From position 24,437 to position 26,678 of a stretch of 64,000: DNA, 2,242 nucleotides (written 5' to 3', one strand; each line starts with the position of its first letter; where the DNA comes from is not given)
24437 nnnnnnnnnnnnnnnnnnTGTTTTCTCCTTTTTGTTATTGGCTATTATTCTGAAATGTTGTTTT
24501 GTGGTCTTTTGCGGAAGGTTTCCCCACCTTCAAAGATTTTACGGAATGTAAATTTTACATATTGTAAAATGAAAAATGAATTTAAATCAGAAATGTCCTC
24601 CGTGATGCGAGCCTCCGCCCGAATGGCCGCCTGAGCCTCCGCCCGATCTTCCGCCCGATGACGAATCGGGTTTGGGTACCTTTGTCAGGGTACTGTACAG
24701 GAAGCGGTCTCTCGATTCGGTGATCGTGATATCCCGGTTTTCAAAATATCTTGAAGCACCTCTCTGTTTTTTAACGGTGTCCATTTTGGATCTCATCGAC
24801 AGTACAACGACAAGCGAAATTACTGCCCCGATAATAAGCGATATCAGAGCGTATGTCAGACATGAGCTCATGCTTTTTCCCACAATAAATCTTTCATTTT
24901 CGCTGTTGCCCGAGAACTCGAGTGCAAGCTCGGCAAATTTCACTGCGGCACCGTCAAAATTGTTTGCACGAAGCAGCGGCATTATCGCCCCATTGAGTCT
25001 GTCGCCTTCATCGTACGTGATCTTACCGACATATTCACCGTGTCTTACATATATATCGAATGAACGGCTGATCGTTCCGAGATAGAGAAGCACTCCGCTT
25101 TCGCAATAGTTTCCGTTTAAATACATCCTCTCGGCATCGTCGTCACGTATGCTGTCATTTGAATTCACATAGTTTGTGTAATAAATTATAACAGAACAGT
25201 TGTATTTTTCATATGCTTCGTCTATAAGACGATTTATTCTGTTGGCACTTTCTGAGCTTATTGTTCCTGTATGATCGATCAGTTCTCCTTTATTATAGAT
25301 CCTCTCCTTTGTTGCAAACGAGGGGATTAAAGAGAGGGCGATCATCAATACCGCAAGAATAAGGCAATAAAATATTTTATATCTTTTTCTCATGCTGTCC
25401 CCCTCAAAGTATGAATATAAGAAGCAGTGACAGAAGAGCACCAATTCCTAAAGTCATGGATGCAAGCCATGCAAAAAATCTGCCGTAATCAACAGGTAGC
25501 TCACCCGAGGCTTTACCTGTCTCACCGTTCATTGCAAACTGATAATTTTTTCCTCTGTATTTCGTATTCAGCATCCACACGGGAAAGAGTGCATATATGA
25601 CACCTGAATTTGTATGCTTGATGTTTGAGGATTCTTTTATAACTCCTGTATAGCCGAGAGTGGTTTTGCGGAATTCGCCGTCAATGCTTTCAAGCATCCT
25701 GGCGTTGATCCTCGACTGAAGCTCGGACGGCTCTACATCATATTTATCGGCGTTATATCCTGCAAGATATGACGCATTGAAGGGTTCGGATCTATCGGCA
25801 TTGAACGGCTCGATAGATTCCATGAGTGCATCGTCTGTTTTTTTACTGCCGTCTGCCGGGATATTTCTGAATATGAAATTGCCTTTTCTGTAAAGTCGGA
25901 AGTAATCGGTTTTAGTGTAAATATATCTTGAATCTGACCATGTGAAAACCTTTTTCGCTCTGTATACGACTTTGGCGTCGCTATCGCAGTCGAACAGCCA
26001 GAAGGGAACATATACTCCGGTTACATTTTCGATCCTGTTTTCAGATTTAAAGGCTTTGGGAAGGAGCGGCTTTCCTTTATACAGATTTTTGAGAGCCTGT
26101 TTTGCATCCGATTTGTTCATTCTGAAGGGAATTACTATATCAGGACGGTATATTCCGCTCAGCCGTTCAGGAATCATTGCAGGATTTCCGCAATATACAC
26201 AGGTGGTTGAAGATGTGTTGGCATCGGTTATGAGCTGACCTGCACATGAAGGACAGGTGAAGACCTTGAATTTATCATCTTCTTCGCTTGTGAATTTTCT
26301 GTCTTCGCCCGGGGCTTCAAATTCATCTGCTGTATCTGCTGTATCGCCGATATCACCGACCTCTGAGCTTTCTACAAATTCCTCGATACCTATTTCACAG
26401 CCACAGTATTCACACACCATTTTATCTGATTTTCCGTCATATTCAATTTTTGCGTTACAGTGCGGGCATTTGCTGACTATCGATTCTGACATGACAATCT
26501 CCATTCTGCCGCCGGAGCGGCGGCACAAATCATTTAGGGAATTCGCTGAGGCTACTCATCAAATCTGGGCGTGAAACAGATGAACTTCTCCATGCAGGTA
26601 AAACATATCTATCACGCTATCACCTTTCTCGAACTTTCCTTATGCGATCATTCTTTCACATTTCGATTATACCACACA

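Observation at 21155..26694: pspA-less YdjG/YdjH/YdjI-like operon extended by a fourth, surface-exposed putative hydrolase gene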

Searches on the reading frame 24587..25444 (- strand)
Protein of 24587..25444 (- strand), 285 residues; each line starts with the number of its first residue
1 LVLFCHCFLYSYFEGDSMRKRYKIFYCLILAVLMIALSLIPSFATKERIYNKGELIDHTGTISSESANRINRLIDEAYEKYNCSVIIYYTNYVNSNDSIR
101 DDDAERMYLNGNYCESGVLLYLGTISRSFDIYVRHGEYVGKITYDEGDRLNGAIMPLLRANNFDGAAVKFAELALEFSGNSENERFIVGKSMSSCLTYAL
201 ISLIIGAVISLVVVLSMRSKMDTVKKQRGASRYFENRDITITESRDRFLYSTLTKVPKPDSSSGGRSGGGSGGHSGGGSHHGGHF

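Call 3: search_protein_families(library=pfam, proteins=[window:24587-25444:-], max_evalue=0.1)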
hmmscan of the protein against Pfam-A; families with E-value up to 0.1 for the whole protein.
window:24587-25444:- (285 aa): 2 families
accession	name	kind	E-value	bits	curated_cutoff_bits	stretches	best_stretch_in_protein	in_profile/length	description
PF04536.20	TPM_phosphatase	-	1.6e-09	38.3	22.1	1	56-173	2-121/125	TPM domain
PF25184.1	YxzE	-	0.015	16.8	40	1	200-278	3-62/65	YxzE-like putative bacteriocin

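Call 4: search_protein_families(library=ncbifam, proteins=[window:24587-25444:-], max_evalue=0.1)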
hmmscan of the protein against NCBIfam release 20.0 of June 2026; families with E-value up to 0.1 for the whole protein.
window:24587-25444:- (285 aa): 1 family
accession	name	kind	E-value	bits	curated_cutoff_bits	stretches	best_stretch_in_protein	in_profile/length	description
NF008672.1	PRK11677.1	equivalog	0.032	14.1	150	1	197-246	4-50/133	Z-ring associated protein ZapG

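Call 82: search_solved_structures(query=window:24587-25393:-, max_evalue=1)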
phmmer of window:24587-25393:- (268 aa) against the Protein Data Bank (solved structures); distinct sequences matched with E-value up to 1: 11.
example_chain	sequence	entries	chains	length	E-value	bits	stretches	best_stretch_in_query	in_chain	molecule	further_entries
9coe_B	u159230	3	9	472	0.0031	20.2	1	151-258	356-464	Fusion glycoprotein F1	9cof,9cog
9coh_A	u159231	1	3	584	0.0046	19.7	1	152-258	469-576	Fusion glycoprotein F0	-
2k7n_A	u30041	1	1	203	0.13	14.9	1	225-268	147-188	Peptidyl-prolyl cis-trans isomerase-like 1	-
2l4z_A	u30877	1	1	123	0.32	13.7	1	216-262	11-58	DNA endonuclease RBBP8,LIM domain transcription factor LMO4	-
9jtl_A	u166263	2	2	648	0.38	13.4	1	240-265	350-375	Glucose-6-phosphatase catalytic subunit 1,GS linker-HRV3C-GFP-twin strep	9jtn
9jto_A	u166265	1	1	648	0.38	13.4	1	240-265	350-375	Glucose-6-phosphatase catalytic subunit 1,GSlinker-HRV3C-GFP-twin strep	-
2q79_A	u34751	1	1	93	0.41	13.3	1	227-262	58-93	Regulatory protein E2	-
1kaw_A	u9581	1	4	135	0.47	13.1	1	219-266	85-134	SINGLE-STRANDED DNA BINDING PROTEIN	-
1qvc_A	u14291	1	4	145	0.58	12.8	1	219-266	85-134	SINGLE STRANDED DNA BINDING PROTEIN MONOMER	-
1eqq_A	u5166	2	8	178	0.88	12.2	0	219-266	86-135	SINGLE STRANDED DNA BINDING PROTEIN | Single-stranded DNA-binding protein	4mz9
8bec_A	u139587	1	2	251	0.92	12.1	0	212-262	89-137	pT1375 single-chain Fv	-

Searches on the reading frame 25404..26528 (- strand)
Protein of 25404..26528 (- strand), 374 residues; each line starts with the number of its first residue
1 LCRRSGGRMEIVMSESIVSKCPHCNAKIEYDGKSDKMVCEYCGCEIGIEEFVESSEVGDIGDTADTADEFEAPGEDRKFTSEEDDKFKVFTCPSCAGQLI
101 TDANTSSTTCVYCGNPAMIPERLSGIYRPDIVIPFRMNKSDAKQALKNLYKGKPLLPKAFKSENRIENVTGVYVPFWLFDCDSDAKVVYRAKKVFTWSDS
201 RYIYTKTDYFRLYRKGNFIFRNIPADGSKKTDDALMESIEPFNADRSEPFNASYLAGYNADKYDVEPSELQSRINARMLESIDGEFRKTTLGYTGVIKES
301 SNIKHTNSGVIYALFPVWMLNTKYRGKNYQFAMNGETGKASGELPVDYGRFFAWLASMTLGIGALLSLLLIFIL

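Call 3: search_protein_families(library=pfam, proteins=[window:25404-26528:-], max_evalue=0.1)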
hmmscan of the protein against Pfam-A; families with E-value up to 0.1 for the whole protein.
window:25404-26528:- (374 aa): 6 families
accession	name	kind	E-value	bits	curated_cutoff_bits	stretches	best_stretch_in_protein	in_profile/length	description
PF08271.17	Zn_Ribbon_TF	-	8.1e-06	25.7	29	2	20-56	2-39/43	TFIIB zinc-binding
PF08274.17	Zn_Ribbon_YjdM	-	0.0001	22.7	30.8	1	19-46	3-29/30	PhnA Zinc-Ribbon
PF25122.1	DUF7815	-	0.0024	18.2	25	1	92-115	5-26/27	Domain of unknown function (DUF7815)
PF22191.2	IBR_1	-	0.0078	16.5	27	1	20-44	5-29/47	IBR domain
PF03966.22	Trm112p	-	0.024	15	22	0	20-43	9-32/40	Trm112p-like protein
PF10080.14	FtrD-like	-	0.055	14.1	26.3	1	17-51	33-66/101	Membrane iron-sulfur containing protein FtrD-like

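Call 4: search_protein_families(library=ncbifam, proteins=[window:25404-26528:-], max_evalue=0.1)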
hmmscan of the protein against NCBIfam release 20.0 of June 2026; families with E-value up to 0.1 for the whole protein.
window:25404-26528:- (374 aa): 14 families
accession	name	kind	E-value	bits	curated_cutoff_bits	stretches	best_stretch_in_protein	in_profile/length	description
TIGR00595.1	priA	equivalog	2e-05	23.4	230.35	1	18-45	225-252/509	replication restart helicase PriA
NF009030.0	PRK12366.1-1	equivalog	0.00035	19.1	1147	1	8-46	667-704/796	replication factor A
NF001606.0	PRK00398.1-3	equivalog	0.0014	18.4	72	0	20-46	4-29/44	DNA-directed RNA polymerase subunit P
NF004066.1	PRK05580.1-3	equivalog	0.0043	15.4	813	1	17-45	499-527/788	primosomal protein N'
NF041259.1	mono_DmmA_fam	domain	0.0064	16.8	60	0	15-52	48-86/101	dimethylamine monooxygenase subunit DmmA family protein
NF011482.0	PRK14892.1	equivalog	0.0068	16.3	109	1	88-118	20-50/101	putative transcription elongation factor Elf1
NF004069.0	PRK05580.2-1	equivalog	0.0085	14.6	767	0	19-53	341-375/612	primosomal protein N'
NF001629.0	PRK00415.1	equivalog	0.0096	15.4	70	0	80-115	5-41/62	30S ribosomal protein S27e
NF003738.0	PRK05333.1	equivalog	0.024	13.6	305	1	26-99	125-196/295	NAD-dependent protein deacetylase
NF002796.0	PRK02935.1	equivalog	0.028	14.3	108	0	15-56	67-106/118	hypothetical protein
NF004067.0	PRK05580.1-4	equivalog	0.03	12.7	763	0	18-45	447-474/737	primosomal protein N'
NF011481.0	PRK14890.1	equivalog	0.05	13.6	61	0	83-104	21-42/61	putative Zn-ribbon RNA-binding protein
TIGR02300.1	FYDLN_acid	hypoth_equivalog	0.054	14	41.65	0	21-59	12-49/129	TIGR02300 family protein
NF003058.0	PRK03976.1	equivalog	0.088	12.8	87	0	78-115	25-62/91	50S ribosomal protein L37ae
